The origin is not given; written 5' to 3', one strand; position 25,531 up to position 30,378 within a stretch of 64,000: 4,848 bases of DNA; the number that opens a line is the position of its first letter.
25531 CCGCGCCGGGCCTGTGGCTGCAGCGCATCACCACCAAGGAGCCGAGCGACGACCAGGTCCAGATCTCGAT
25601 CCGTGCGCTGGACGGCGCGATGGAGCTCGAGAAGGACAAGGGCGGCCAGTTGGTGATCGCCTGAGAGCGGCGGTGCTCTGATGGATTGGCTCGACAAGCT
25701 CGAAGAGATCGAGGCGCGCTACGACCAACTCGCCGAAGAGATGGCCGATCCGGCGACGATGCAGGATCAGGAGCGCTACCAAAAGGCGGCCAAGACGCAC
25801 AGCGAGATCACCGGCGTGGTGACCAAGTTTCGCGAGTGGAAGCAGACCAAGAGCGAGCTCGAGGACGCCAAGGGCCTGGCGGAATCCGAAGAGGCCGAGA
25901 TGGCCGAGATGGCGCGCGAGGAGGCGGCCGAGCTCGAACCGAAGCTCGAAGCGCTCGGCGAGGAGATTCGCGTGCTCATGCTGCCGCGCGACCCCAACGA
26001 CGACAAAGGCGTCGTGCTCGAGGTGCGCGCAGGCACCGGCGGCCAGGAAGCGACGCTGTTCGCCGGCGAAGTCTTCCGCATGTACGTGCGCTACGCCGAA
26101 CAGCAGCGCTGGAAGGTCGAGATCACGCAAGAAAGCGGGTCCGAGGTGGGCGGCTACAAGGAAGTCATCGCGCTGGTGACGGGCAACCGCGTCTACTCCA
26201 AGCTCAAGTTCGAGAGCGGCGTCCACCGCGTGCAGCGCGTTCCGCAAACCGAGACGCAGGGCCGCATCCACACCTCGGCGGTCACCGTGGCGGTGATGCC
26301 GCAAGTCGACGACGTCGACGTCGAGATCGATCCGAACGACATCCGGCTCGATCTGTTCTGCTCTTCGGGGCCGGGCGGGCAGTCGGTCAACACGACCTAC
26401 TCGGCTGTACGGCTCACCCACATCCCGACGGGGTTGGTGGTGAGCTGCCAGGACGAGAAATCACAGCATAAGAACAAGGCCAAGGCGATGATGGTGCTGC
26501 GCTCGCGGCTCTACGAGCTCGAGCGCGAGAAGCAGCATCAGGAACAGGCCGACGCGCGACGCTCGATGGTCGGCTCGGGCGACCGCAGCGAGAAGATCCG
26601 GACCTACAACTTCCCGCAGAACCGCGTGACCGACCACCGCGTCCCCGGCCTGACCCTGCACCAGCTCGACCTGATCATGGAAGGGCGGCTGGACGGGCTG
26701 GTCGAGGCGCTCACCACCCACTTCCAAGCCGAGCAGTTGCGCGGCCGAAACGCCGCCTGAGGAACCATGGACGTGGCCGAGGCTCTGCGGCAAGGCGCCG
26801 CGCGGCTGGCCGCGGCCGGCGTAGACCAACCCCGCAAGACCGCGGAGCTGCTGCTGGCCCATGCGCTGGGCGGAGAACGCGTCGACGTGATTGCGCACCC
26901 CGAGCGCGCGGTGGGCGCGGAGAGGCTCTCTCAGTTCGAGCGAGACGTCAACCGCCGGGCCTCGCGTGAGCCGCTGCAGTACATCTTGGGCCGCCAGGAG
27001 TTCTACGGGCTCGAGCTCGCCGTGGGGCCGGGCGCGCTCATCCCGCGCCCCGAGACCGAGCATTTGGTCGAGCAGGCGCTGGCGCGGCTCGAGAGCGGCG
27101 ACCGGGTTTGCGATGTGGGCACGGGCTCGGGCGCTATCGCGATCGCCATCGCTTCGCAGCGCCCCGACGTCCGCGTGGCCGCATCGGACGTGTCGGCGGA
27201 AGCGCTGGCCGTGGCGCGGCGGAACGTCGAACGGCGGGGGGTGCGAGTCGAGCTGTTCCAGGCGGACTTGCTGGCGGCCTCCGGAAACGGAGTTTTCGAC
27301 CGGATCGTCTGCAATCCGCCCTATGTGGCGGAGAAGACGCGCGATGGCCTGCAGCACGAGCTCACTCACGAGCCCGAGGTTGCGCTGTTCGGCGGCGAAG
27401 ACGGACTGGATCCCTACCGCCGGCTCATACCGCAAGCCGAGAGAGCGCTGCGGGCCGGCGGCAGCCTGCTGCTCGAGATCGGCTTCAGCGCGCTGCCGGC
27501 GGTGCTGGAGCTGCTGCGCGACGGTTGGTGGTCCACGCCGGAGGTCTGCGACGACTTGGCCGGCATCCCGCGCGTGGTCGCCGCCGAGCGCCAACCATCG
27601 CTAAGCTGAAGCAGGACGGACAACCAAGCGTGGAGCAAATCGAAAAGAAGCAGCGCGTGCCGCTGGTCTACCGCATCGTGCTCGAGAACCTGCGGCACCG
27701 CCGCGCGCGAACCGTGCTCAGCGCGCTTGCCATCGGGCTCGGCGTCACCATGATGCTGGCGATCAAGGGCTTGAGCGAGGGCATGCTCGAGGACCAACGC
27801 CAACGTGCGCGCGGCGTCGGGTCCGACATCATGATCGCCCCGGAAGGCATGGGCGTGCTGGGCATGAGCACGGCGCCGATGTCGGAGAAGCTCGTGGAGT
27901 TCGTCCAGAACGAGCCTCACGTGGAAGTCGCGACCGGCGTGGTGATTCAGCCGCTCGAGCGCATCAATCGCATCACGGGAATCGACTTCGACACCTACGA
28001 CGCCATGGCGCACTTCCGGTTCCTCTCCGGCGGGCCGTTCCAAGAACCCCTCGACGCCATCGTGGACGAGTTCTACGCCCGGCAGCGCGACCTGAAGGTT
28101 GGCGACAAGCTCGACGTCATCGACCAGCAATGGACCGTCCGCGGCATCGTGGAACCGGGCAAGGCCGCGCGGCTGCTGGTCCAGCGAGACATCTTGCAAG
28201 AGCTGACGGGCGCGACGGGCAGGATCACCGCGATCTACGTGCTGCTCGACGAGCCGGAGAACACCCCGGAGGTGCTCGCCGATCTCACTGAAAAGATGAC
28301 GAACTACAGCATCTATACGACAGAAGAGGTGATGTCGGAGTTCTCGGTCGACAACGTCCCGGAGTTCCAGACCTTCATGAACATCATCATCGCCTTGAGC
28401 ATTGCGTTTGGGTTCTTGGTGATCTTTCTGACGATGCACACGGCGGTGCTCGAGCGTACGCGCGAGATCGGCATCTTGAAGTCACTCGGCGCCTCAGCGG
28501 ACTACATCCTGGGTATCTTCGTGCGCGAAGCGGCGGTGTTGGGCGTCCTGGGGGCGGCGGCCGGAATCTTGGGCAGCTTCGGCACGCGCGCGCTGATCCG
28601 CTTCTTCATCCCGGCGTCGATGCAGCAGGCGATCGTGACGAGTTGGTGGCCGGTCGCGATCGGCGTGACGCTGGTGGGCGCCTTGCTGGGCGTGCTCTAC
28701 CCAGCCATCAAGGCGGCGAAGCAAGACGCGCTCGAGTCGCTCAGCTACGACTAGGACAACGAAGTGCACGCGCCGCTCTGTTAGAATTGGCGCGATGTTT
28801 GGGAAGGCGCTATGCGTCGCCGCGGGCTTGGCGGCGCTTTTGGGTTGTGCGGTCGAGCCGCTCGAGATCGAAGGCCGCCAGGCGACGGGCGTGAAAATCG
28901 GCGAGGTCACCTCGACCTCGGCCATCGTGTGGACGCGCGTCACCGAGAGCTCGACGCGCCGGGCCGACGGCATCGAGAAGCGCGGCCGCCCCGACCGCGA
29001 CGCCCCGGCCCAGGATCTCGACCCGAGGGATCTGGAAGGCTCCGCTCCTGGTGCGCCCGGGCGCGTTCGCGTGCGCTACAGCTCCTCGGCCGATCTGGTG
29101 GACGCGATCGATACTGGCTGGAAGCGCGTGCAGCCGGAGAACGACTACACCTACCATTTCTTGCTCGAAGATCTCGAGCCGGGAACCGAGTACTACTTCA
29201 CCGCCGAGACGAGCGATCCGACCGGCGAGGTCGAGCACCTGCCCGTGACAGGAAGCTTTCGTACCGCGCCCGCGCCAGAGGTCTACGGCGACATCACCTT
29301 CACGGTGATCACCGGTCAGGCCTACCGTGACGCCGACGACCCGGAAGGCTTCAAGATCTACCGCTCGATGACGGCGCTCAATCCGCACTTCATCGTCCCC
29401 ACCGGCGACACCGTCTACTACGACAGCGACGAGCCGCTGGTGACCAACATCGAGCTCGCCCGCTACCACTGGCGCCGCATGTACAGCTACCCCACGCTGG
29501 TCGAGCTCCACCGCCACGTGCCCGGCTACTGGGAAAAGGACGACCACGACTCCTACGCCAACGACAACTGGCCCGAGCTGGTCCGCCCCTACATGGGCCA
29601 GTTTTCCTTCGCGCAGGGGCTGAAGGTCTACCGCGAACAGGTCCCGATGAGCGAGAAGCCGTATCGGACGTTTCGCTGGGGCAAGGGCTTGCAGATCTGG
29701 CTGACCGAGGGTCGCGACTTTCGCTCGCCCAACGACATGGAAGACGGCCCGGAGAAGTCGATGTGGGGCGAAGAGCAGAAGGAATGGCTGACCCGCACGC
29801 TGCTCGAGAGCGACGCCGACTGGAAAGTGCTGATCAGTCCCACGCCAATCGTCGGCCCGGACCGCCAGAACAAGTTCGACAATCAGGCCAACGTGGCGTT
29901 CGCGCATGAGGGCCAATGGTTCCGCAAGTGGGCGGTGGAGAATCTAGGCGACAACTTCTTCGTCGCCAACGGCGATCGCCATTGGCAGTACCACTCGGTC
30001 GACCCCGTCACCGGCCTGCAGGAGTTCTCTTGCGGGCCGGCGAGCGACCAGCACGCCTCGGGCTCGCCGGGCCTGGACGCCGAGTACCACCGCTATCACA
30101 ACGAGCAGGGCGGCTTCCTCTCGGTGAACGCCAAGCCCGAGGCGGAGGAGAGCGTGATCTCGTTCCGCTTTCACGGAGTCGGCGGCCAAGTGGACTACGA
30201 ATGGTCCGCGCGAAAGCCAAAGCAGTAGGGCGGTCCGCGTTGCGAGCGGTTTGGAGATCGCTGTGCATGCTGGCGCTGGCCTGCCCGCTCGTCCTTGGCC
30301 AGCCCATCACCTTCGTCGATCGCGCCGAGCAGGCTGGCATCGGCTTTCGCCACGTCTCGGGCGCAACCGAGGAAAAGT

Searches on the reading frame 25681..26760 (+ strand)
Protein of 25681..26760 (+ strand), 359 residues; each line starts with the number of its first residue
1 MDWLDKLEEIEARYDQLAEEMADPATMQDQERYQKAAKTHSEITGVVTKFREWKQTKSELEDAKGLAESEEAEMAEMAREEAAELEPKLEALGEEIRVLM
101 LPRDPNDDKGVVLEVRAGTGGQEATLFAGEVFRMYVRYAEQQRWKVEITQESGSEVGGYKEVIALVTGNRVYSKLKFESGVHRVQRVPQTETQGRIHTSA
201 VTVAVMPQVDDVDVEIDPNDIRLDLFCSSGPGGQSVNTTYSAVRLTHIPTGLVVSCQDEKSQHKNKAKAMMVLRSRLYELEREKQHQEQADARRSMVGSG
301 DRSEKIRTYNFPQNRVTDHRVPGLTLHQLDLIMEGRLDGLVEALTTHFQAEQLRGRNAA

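Call 9: search_protein_families(library=pfam, proteins=[window:25681-26760:+], max_evalue=0.001)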
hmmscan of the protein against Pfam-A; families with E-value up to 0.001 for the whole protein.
window:25681-26760:+ (359 aa): 2 families
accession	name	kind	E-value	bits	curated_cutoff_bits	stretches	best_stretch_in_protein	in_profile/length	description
PF03462.23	PCRF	-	2.8e-74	249.6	24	1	10-203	1-194/194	PCRF domain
PF00472.26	RF-1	-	9.7e-45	151.7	35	1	210-320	1-116/116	RF-1 domain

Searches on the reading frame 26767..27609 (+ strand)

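Call 9: search_protein_families(library=pfam, proteins=[window:26767-27609:+], max_evalue=0.001)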
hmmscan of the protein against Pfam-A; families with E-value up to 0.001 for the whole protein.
window:26767-27609:+ (280 aa): 14 families
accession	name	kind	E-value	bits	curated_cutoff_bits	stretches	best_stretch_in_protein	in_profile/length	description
PF17827.6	PrmC_N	-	1.2e-23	83.9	23.4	1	5-75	1-71/71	PrmC N-terminal domain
PF05175.20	MTS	-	4.7e-20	72.3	23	1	108-203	30-126/170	Methyltransferase small domain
PF13649.12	Methyltransf_25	-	3.1e-12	47.5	27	1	114-189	1-79/97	Methyltransferase domain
PF13847.12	Methyltransf_31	-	1.4e-10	41.5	27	1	109-183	2-81/145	Methyltransferase domain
PF06325.19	PrmA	-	5.9e-08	33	22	1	107-183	158-233/296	Ribosomal protein L11 methyltransferase (PrmA)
PF08242.18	Methyltransf_12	-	1.3e-07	32.7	30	1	116-183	2-72/98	Methyltransferase domain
PF08241.18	Methyltransf_11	-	8.5e-07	30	21.2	1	116-183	2-67/95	Methyltransferase domain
PF13489.12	Methyltransf_23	-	1.8e-06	28.2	27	1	98-183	10-88/164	Methyltransferase domain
PF01170.24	UPF0020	-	4.2e-06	27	22.3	1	127-195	69-140/197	RMKL-like, methyltransferase domain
PF12847.13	Methyltransf_18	-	1.4e-05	25.6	27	1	106-181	10-87/151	Methyltransferase domain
PF01135.25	PCMT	-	0.00014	22.2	20.3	1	83-160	47-124/210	Protein-L-isoaspartate(D-aspartate) O-methyltransferase (PCMT)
PF02353.26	CMAS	-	0.00015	21.6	27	1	106-161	58-114/273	Mycolic acid cyclopropane synthetase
PF03602.21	Cons_hypoth95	-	0.00026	21.2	24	1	110-191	41-128/182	Conserved hypothetical protein 95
PF00891.24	Methyltransf_2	-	0.00042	20.2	22.3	0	108-154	60-106/210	O-methyltransferase domain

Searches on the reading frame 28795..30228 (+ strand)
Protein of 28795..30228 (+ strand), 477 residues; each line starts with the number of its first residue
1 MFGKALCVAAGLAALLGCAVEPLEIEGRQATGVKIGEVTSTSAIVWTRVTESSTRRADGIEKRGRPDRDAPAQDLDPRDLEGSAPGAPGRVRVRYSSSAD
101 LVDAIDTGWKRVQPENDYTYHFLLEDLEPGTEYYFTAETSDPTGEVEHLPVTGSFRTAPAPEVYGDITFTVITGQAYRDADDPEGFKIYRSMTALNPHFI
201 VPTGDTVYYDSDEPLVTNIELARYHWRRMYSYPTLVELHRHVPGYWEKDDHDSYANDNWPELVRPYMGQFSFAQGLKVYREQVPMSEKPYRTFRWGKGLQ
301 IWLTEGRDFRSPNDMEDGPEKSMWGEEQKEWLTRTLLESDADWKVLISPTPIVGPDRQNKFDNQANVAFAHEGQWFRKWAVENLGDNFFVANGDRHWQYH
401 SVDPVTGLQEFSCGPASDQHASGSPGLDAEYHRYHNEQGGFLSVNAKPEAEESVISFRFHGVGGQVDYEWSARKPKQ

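Call 9: search_protein_families(library=pfam, proteins=[window:28795-30228:+], max_evalue=0.001)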
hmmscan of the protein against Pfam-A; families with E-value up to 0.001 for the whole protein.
window:28795-30228:+ (477 aa): 3 families
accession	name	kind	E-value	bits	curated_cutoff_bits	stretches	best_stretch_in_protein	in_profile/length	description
PF09423.15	PhoD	-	5.2e-23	82.2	27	1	169-426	1-301/343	PhoD-like phosphatase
PF16655.11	PhoD_N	-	2e-13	51.1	30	1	32-157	2-90/90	PhoD-like phosphatase, N-terminal domain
PF16656.11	Pur_ac_phosph_N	-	0.00033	21.6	30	1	93-141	30-82/93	Purple acid Phosphatase, N-terminal domain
